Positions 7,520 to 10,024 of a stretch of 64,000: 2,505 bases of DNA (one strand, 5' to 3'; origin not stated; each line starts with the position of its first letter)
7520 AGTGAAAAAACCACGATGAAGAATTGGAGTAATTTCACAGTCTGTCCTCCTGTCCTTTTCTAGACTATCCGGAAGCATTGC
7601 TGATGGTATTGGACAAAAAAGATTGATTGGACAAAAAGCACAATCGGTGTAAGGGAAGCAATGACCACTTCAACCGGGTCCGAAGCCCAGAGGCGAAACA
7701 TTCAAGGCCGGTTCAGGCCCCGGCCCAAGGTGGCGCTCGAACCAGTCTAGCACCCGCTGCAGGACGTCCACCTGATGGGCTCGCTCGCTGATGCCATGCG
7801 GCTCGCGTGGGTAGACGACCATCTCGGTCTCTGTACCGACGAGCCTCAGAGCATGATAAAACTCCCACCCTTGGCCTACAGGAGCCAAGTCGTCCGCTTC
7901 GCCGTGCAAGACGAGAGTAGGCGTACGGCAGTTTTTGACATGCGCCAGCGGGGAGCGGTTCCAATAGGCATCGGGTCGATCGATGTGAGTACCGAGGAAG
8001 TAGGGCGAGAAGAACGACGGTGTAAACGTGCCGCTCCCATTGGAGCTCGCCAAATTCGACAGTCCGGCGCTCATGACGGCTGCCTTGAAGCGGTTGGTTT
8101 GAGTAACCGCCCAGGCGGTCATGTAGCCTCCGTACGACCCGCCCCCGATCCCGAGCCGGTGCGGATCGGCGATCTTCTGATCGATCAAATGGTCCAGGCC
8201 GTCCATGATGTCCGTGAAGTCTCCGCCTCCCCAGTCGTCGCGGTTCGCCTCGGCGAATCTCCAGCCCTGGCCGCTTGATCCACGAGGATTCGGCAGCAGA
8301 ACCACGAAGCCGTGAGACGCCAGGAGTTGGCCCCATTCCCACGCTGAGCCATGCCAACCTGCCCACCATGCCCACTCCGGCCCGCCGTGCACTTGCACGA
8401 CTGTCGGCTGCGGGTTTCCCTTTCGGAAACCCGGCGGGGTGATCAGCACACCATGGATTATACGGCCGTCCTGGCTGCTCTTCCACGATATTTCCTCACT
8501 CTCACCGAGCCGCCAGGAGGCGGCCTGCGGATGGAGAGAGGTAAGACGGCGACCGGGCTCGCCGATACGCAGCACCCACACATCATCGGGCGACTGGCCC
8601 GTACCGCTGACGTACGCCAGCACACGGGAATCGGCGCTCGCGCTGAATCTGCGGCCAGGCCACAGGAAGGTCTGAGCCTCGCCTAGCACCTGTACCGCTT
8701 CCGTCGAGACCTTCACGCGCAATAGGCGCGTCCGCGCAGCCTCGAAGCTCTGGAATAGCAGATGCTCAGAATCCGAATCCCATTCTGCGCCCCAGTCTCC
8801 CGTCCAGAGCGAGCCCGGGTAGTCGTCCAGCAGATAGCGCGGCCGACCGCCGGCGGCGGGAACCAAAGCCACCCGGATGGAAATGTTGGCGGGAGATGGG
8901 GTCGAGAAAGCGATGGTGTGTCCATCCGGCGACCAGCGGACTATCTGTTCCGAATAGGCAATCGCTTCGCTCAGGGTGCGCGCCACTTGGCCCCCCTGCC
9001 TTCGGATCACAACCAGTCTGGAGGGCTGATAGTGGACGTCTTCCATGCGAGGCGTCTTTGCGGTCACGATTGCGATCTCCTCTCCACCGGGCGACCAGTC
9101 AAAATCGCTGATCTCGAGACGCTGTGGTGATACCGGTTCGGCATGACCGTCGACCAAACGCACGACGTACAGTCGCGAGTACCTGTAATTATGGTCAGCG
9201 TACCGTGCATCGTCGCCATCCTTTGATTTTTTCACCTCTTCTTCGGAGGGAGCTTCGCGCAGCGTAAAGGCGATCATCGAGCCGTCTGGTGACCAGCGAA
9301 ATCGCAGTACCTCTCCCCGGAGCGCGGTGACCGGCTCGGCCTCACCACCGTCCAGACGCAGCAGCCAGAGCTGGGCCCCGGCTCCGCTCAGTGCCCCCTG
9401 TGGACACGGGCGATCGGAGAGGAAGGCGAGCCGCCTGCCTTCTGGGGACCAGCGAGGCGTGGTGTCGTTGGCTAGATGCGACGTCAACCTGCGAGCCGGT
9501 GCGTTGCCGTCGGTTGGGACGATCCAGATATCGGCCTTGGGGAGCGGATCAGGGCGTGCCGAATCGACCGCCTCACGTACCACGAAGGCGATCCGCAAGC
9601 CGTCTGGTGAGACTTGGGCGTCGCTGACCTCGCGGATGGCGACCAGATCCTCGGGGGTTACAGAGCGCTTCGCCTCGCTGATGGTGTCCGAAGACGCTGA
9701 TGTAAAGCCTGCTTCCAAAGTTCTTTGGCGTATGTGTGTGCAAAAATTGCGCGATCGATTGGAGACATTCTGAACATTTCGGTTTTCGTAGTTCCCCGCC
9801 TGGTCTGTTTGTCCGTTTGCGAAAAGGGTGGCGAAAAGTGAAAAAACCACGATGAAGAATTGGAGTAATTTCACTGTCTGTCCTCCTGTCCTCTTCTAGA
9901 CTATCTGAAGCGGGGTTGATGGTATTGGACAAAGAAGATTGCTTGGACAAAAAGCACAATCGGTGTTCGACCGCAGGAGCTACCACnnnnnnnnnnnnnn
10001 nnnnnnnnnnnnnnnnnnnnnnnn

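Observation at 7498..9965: GC-rich S9 peptidase fused to a duplicated promoter and signal-peptide leader from the neighbouring amidohydrolase gene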

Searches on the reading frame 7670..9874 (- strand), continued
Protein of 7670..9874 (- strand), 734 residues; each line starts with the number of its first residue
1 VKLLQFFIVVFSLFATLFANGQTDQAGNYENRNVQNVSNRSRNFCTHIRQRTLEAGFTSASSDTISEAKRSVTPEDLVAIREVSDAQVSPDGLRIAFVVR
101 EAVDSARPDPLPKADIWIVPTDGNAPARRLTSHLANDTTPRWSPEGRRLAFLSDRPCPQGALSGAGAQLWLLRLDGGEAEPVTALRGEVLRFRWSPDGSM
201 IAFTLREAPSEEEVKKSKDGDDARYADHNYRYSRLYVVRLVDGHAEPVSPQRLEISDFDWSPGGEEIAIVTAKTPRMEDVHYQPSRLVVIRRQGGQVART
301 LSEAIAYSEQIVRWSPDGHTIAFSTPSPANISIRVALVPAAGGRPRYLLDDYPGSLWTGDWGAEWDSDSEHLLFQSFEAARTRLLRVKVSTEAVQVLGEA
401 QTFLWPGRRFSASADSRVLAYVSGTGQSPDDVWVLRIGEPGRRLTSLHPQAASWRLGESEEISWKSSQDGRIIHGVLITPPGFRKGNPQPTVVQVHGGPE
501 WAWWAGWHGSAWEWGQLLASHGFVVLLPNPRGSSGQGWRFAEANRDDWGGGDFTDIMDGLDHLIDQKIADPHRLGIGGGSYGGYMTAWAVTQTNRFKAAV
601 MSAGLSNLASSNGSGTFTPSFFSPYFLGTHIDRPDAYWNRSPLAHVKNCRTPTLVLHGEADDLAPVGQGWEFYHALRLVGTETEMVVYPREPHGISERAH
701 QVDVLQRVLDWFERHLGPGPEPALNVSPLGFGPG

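Call 67: predict_structure(alignment_id=A3)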
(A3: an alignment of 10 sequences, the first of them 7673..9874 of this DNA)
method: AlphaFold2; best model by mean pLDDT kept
length: 734 residues; sequences in the alignment: 10
mean_pLDDT: 71.6   pTM: 0.74
mean pLDDT of the five models: 71.6, 70.3, 65.1, 60.3, 58.0
residues with pLDDT >= 90: 154; 70-90: 289; 50-70: 151; < 50: 140
segments of 3 or more residues with pLDDT < 50: 1-6, 12-66, 221-230, 276-281, 404-407, 497-508, 605-620, 628-634, 691-696, 722-734
pLDDT, mean of each block of 10 residues (from residue 1): 45 40 26 28 34 34 54 82 87 92 60 83 90 78 93 75 71 83 85 93 84 64 41 84 83 80 93 56 75 86 73 91 81 84 88 61 82 79 85 82 54 89 75 85 85 86 84 85 86 67 46 82 83 63 61 80 93 83 66 85 54 44 51 48 65 78 59 79 79 52 84 84 42 34
secondary structure, 60 per line:
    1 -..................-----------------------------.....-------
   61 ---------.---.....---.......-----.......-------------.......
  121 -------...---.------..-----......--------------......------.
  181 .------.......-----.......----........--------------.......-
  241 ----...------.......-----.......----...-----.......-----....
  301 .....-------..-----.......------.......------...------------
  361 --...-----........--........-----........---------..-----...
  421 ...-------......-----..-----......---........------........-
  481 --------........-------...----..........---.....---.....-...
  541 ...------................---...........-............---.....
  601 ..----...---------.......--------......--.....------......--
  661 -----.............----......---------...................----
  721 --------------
elements in order (helices of 4 or more, strands of 3 or more residues): H2-19 H49-53 H74-78 E82-88 E94-100 E114-120 E128-130 E148-153 E168-173 E188-194 E200-206 H211-218 E233-239 E245-247 E254-260 E266-272 E285-291 E297-305 E320-326 E333-339 E346-348 E363-365 E371-378 E381-388 E394-401 E418-423 E431-436 H449-453 E458-465 E472-479 E489-496 H511-520 E524-528 H532-536 H538-543 H550-565 E569-579 H581-592 E596-602 H619-625 H634-639 H642-646 E653-658 H666-678 E683-688 H698-716
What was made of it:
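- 9699..9814 (-): Leader remainder (codons 21-59). It consists of 6 nt of filler, then R2B (9741-9808) and R3B (9699-9741), which are copies of amidohydrolase codons around 93-125. Relative to copy A it has a 213-nt in-frame deletion at a CAGA microhomology, then a +1 and a -1 indel, so 20 codons are read out of frame. The AF2 pLDDT is 26-34 for residues 20-66 (call 67).
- On Peptidase family S9 (prolyl oligopeptidase family, clan SC): The AF2 model is all-beta over residues 80-480 (call 67).
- The AF2 model is a propeller plus hydrolase with a disordered residue 20-66 linker (call 67).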

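Call 69: fold_search(model_id=the predicted structure, library=pdb)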
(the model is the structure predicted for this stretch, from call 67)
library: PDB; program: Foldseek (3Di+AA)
matches with E <= 10: 1962; with E <= 0.001: 1469
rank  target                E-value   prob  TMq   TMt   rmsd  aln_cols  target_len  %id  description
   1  8wt1_F                1.0e-46  1.00  0.74  0.83   4.3       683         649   28  Crystal structure of S9 carboxypeptidase from Geobacillus sterothermophilus (released 2024-03-13)
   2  8wt1_C                1.9e-46  1.00  0.75  0.84   4.0       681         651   28  Crystal structure of S9 carboxypeptidase from Geobacillus sterothermophilus (released 2024-03-13)
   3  8wt1_D                4.4e-46  1.00  0.74  0.83   4.5       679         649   28  Crystal structure of S9 carboxypeptidase from Geobacillus sterothermophilus (released 2024-03-13)
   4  8wt1_H                1.3e-45  1.00  0.74  0.83   4.5       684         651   29  Crystal structure of S9 carboxypeptidase from Geobacillus sterothermophilus (released 2024-03-13)
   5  8wt1_G                1.9e-44  1.00  0.74  0.83   3.8       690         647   28  Crystal structure of S9 carboxypeptidase from Geobacillus sterothermophilus (released 2024-03-13)
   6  8wt1_A                5.3e-44  1.00  0.75  0.84   4.1       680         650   28  Crystal structure of S9 carboxypeptidase from Geobacillus sterothermophilus (released 2024-03-13)
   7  5yzo_C                6.9e-40  1.00  0.70  0.79   4.8       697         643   25  Crystal structure of S9 peptidase mutant (S514A) from Deinococcus radiodurans R1 (released 2018-11-14)
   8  5yzo_A                7.7e-40  1.00  0.70  0.78   4.9       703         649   24  Crystal structure of S9 peptidase mutant (S514A) from Deinococcus radiodurans R1 (released 2018-11-14)
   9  6ikg_C                1.1e-39  1.00  0.69  0.79   5.0       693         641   24  Crystal structure of substrate-bound S9 peptidase (S514A mutant) from Deinococcus radiodurans (released 2018-11-14)
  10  5yzo_B                1.3e-39  1.00  0.69  0.78   5.1       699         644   24  Crystal structure of S9 peptidase mutant (S514A) from Deinococcus radiodurans R1 (released 2018-11-14)
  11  5yzn_A                2.4e-39  1.00  0.72  0.81   4.6       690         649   25  Crystal structure of S9 peptidase (active form) from Deinococcus radiodurans R1 (released 2018-11-14)
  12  6igq_B                2.7e-39  1.00  0.69  0.83   4.3       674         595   26  Crystal structure of inactive state of S9 peptidase from Deinococcus radiodurans R1 (PMSF treated) (released 2018-11-14)
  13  5yzm_B                4.0e-39  1.00  0.68  0.82   4.3       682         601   24  Crystal structure of S9 peptidase (inactive form) from Deinococcus radiodurans R1 (released 2018-11-14)
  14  6igp_B                4.2e-39  1.00  0.68  0.84   4.3       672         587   26  Crystal structure of S9 peptidase (inactive state)from Deinococcus radiodurans R1 in P212121 (released 2018-11-14)
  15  5yzm_C                4.7e-39  1.00  0.68  0.82   4.4       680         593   24  Crystal structure of S9 peptidase (inactive form) from Deinococcus radiodurans R1 (released 2018-11-14)
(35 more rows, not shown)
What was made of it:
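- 7673..9697 (-): Foreign S9 peptidase body (675 codons), made of a beta-propeller and an alpha/beta-hydrolase domain. It lacks its native signal peptide and has an 18-codon C-terminal read-through extension. The AF2 model has pTM 0.74 and Foldseek finds 8WT1 at TM 0.83 (calls 67, 69).
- On Peptidase family S9 (prolyl oligopeptidase family, clan SC): Foldseek finds 8WT1 and 5YZN at TMt 0.79-0.84 over about 680 columns (call 69). The nearest solved relatives are annotated as carboxypeptidase or acylaminoacyl peptidase (call 69).
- Foldseek finds S9 carboxypeptidase 8WT1 at TM 0.83 (call 69).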

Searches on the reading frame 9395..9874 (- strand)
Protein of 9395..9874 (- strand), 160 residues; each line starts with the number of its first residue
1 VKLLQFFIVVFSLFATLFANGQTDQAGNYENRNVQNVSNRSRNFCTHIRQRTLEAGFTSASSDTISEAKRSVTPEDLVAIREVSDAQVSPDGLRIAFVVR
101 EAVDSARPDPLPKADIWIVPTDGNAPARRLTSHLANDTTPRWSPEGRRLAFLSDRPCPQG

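Call 34: find_homologous_proteins(query=window:9395-9874:-, max_evalue=0.001)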
Query seq(160 aa) (160 aa): 5 proteins with E <= 0.001 among 66 candidates.
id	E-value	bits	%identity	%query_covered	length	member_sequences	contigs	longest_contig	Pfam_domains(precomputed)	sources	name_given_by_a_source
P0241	9.5e-23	99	52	57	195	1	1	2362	PF26549.1,PF00930.28,PF26550.2,PF07676.19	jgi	jgi:dipeptidyl aminopeptidase/acylaminoacyl peptidase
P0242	1.3e-16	79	51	57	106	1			PF26549.1,PF26550.2,PF07676.19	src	-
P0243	2.4e-16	78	49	54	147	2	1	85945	PF26549.1,PF26550.2,PF07676.19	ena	-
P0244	3.8e-10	58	39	45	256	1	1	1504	PF26549.1,PF00930.28,PF26550.2,PF07676.19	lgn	-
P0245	5.6e-4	38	40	52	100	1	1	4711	PF07676.19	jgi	jgi:Tol biopolymer transport system component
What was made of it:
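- Tried and rejected: A protein search with the 160-aa junction region returned only weak hits and not even the known exact protein, so that negative result says nothing (call 34).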
